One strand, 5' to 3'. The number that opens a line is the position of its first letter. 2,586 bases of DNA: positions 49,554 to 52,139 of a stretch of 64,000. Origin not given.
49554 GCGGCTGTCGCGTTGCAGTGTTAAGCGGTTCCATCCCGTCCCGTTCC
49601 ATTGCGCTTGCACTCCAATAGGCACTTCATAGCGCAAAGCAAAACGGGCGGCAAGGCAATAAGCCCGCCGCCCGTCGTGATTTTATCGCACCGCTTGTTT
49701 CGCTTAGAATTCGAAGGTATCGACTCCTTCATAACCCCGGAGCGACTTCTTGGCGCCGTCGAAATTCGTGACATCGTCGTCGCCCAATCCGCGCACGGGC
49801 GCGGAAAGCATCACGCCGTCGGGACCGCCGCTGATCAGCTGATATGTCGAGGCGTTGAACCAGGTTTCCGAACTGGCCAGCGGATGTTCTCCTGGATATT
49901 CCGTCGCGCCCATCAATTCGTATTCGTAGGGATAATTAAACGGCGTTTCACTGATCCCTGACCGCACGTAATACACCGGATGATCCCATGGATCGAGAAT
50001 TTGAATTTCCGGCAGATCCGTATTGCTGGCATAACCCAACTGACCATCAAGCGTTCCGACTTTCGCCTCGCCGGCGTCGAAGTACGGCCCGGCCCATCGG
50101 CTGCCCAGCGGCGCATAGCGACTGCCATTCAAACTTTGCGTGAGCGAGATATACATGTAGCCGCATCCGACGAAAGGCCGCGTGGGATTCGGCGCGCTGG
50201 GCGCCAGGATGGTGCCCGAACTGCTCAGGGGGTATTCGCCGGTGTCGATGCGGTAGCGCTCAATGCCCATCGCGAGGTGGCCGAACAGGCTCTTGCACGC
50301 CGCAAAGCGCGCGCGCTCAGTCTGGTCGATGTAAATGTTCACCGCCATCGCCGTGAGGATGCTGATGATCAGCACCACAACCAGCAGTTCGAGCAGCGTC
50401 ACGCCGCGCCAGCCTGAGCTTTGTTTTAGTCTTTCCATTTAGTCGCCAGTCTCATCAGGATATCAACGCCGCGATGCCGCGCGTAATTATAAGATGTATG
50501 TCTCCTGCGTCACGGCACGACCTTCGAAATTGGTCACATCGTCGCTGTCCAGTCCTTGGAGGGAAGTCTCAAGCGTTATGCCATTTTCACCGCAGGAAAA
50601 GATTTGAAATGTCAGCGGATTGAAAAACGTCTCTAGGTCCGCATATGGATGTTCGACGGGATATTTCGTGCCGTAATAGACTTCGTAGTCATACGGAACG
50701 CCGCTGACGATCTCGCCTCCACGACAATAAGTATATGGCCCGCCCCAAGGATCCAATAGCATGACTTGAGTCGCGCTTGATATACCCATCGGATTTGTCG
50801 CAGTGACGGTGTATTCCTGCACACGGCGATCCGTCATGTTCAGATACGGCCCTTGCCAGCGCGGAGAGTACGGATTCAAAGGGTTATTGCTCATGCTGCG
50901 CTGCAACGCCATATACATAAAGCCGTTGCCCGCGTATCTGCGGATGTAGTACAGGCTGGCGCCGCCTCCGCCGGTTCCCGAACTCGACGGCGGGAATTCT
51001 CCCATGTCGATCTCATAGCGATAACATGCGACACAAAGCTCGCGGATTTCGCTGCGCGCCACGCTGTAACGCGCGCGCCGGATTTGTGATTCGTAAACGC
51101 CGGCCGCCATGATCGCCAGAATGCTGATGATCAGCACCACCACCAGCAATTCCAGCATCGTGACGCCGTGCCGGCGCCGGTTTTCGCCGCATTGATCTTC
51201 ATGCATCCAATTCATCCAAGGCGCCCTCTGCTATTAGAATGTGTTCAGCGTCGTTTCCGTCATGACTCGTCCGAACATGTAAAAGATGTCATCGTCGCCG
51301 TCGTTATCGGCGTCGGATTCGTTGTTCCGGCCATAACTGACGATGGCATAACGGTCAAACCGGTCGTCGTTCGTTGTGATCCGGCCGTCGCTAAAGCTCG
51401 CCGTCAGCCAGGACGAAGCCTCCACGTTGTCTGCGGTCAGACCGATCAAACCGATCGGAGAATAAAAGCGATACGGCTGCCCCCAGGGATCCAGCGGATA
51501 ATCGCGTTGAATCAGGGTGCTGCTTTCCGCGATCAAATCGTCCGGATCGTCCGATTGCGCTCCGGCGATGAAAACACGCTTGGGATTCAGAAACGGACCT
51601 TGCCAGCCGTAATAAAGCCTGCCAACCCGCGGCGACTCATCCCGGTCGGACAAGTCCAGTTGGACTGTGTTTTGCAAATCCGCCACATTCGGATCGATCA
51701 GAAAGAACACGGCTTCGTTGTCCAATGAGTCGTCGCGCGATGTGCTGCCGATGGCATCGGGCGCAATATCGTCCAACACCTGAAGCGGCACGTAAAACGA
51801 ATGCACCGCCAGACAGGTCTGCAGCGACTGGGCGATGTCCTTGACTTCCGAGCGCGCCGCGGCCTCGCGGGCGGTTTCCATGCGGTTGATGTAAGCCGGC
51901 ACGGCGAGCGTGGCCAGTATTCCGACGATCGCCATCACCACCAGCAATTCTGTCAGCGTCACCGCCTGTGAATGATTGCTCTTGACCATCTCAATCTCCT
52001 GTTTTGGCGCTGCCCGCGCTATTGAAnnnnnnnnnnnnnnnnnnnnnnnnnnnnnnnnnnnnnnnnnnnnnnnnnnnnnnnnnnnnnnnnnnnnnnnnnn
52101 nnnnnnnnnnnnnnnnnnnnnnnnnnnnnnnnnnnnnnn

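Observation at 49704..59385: Ten back-to-back prepilin-type genes: a gspH/I/J/K-like set followed by six oversized GspG-like paralogues, with no gspL/M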

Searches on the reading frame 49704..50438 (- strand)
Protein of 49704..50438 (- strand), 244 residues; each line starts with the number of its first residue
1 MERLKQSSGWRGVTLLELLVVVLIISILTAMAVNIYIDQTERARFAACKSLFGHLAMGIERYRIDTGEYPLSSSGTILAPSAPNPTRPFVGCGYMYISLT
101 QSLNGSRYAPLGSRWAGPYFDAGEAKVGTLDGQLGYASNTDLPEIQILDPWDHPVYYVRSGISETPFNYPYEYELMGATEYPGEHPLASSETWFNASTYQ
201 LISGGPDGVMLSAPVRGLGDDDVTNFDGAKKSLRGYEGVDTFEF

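Call 3: search_protein_families(library=pfam, proteins=[window:49704-50438:-], max_evalue=0.1)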
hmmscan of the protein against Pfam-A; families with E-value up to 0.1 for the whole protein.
window:49704-50438:- (244 aa): 2 families
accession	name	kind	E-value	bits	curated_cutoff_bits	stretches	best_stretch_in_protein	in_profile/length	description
PF07963.17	N_methyl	-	0.00014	21.7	21.2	1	11-32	5-26/27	Prokaryotic N-terminal methylation motif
PF08334.16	T2SSG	-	0.00063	20.2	21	0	37-75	3-41/108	Type II secretion system (T2SS), protein G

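Call 4: search_protein_families(library=ncbifam, proteins=[window:49704-50438:-], max_evalue=0.1)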
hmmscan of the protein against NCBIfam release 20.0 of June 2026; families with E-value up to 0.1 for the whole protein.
window:49704-50438:- (244 aa): 10 families
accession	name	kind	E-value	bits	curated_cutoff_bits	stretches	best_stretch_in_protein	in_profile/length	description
TIGR01710.1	typeII_sec_gspG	equivalog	5.3e-12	45.9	88.85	1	11-85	1-75/134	type II secretion system major pseudopilin GspG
NF040999.1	pilin_ComGC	equivalog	7.3e-06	26.1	75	1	12-70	3-61/84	competence type IV pilus major pilin ComGC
TIGR01708.2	typeII_sec_gspH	equivalog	1.1e-05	25.5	80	1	11-47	2-40/169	type II secretion system minor pseudopilin GspH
NF007862.0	PRK10574.1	equivalog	4e-05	23.8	138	1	11-81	5-75/145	prepilin peptidase-dependent pilin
TIGR02532.1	IV_pilin_GFxxxE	domain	0.0001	22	16.3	1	11-33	2-24/24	prepilin-type N-terminal cleavage/methylation domain-containing protein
NF041775.1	typeIV_PilA_Myxo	equivalog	0.00022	21.2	400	1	11-49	11-49/214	type IV pilin protein PilA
NF007800.0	PRK10506.1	equivalog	0.0024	17.7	158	1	10-45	8-43/163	prepilin peptidase-dependent protein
TIGR02596.1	TIGR02596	subfamily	0.03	14.4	70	1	14-33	2-21/196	Verru_Chthon cassette protein D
NF041013.1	T4P_ComGE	equivalog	0.045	13.9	49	1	11-42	4-36/83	competence type IV pilus minor pilin ComGE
NF040982.1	ComGD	equivalog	0.046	14.1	70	1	11-40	2-30/139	competence type IV pilus minor pilin ComGD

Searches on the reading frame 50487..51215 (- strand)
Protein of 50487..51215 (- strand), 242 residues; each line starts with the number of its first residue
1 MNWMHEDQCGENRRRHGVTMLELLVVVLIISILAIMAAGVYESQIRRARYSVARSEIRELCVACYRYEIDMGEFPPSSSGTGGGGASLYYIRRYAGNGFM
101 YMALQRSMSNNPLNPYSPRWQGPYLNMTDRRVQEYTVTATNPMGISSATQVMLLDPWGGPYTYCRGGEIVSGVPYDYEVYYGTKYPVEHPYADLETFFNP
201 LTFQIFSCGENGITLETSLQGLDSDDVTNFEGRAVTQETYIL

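Call 3: search_protein_families(library=pfam, proteins=[window:50487-51215:-], max_evalue=0.1)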
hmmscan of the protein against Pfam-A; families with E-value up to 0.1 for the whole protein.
window:50487-51215:- (242 aa): 2 families
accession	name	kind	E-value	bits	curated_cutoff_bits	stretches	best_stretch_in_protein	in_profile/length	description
PF07963.17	N_methyl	-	7e-07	29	21.2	1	12-37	1-26/27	Prokaryotic N-terminal methylation motif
PF08334.16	T2SSG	-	1.2e-05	25.7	21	0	44-80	5-41/108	Type II secretion system (T2SS), protein G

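Call 4: search_protein_families(library=ncbifam, proteins=[window:50487-51215:-], max_evalue=0.1)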
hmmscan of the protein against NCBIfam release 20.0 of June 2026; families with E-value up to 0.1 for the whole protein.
window:50487-51215:- (242 aa): 11 families
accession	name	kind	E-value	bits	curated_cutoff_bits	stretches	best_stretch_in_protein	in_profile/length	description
TIGR01710.1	typeII_sec_gspG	equivalog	9.1e-11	41.9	88.85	1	17-80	2-65/134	type II secretion system major pseudopilin GspG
TIGR02532.1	IV_pilin_GFxxxE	domain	4.8e-05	23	16.3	1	15-38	1-24/24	prepilin-type N-terminal cleavage/methylation domain-containing protein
NF007862.0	PRK10574.1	equivalog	0.0005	20.2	138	1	14-49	3-38/145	prepilin peptidase-dependent pilin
NF041775.1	typeIV_PilA_Myxo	equivalog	0.00059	19.9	400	1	12-63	7-58/214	type IV pilin protein PilA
NF007800.0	PRK10506.1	equivalog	0.0046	16.8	158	1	12-47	5-38/163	prepilin peptidase-dependent protein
NF040999.1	pilin_ComGC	equivalog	0.0083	16.3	75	1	16-36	2-22/84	competence type IV pilus major pilin ComGC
TIGR01708.2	typeII_sec_gspH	equivalog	0.015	15.3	80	1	16-42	2-28/169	type II secretion system minor pseudopilin GspH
TIGR02523.1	type_IV_pilV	equivalog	0.059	13.9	52.2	1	16-45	2-31/139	type IV pilus modification protein PilV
NF041013.1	T4P_ComGE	equivalog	0.09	12.9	49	0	17-46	5-34/83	competence type IV pilus minor pilin ComGE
TIGR02596.1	TIGR02596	subfamily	0.09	12.8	70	0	19-52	2-35/196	Verru_Chthon cassette protein D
NF047827.1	T3SSXpsH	equivalog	0.094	12.5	160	0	17-52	2-37/145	type II secretion system protein XpsH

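Call 54: search_solved_structures(query=A2, max_evalue=1, show_alignments=0)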
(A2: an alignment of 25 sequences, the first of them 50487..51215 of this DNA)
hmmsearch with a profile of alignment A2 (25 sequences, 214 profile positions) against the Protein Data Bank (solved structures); distinct sequences matched with E-value up to 1: 32.
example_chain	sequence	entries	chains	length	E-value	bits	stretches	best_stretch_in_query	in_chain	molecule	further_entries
7tgg_A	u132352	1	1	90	4.9e-12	49.4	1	3-69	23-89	Geopilin domain 1 protein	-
5kua_A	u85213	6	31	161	3.1e-11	46.8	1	10-104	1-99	pilin | Neisseria meningitidis PilE variant SB-GATDH | Neisseria meningitidis PilE, SB-DATDH variant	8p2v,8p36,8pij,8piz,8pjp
2hi2_A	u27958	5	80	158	9e-11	45.3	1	10-93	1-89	Fimbrial protein | PilA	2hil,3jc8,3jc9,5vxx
9egp_A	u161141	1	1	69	1e-10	45.1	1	3-67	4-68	Geopilin domain 1 protein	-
8p3b_A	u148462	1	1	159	1.2e-10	44.8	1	10-96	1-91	Fimbrial protein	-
5wda_A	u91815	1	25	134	1.4e-10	44.7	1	10-81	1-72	General secretion pathway protein G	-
1ay2_A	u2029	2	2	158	2.2e-10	44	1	10-94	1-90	TYPE 4 PILIN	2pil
2m7g_A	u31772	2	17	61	4.9e-10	42.9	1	10-69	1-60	Geopilin domain 1 protein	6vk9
8tum_e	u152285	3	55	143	7.1e-09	39.1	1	10-58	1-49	Type IV major pilin protein PilA | Pilin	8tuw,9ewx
8pfb_G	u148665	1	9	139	2.4e-08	37.4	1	10-106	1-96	Type IV pilin PilE1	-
1oqw_A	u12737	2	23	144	3.5e-08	36.8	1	10-58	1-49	Fimbrial protein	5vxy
8tob_GA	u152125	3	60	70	1.4e-07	34.8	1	11-61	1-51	Fimbrial protein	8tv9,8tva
9laa_A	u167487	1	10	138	4.2e-07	33.3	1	3-40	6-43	Type IV pilin protein PilA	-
8tj2_C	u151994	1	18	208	4.4e-07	33.2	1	10-58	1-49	Type IV major pilin protein PilA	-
6gv9_A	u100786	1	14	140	2.4e-06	30.8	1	10-103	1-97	Prepilin peptidase-dependent protein D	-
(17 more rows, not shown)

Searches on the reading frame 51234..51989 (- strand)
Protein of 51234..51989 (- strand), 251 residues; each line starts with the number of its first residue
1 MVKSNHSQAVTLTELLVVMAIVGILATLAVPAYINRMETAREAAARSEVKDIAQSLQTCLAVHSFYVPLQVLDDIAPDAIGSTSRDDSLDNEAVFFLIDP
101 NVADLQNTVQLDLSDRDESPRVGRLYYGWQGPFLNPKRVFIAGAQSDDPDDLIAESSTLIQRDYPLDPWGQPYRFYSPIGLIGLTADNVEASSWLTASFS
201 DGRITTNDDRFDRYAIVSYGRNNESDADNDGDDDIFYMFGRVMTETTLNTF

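Call 3: search_protein_families(library=pfam, proteins=[window:51234-51989:-], max_evalue=0.1)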
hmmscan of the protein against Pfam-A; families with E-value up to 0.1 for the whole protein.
window:51234-51989:- (251 aa): 2 families
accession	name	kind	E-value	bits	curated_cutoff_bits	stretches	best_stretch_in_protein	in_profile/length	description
PF07963.17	N_methyl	-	7.7e-06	25.7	21.2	1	5-29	2-26/27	Prokaryotic N-terminal methylation motif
PF08334.16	T2SSG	-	0.00054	20.4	21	0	159-178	60-79/108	Type II secretion system (T2SS), protein G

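Call 4: search_protein_families(library=ncbifam, proteins=[window:51234-51989:-], max_evalue=0.1)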
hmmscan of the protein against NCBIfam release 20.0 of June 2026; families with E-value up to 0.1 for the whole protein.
window:51234-51989:- (251 aa): 9 families
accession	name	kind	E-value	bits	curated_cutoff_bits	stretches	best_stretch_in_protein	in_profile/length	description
TIGR01710.1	typeII_sec_gspG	equivalog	4.8e-11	42.8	88.85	1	10-58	3-51/134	type II secretion system major pseudopilin GspG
NF041775.1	typeIV_PilA_Myxo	equivalog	9e-06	25.8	400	1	8-52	11-55/214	type IV pilin protein PilA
NF007862.0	PRK10574.1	equivalog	1.8e-05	24.9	138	1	6-40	3-37/145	prepilin peptidase-dependent pilin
TIGR02532.1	IV_pilin_GFxxxE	domain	3.4e-05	23.5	16.3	1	9-30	3-24/24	prepilin-type N-terminal cleavage/methylation domain-containing protein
NF041013.1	T4P_ComGE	equivalog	0.00013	21.9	49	1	8-54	4-50/83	competence type IV pilus minor pilin ComGE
TIGR01708.2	typeII_sec_gspH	equivalog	0.00047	20.2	80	1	11-53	5-44/169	type II secretion system minor pseudopilin GspH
NF040999.1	pilin_ComGC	equivalog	0.00066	19.8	75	1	8-52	2-46/84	competence type IV pilus major pilin ComGC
TIGR02596.1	TIGR02596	subfamily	0.0095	16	70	1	11-54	2-46/196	Verru_Chthon cassette protein D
TIGR02599.1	TIGR02599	subfamily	0.082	12.1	256.5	0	9-48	1-40/361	Verru_Chthon cassette protein C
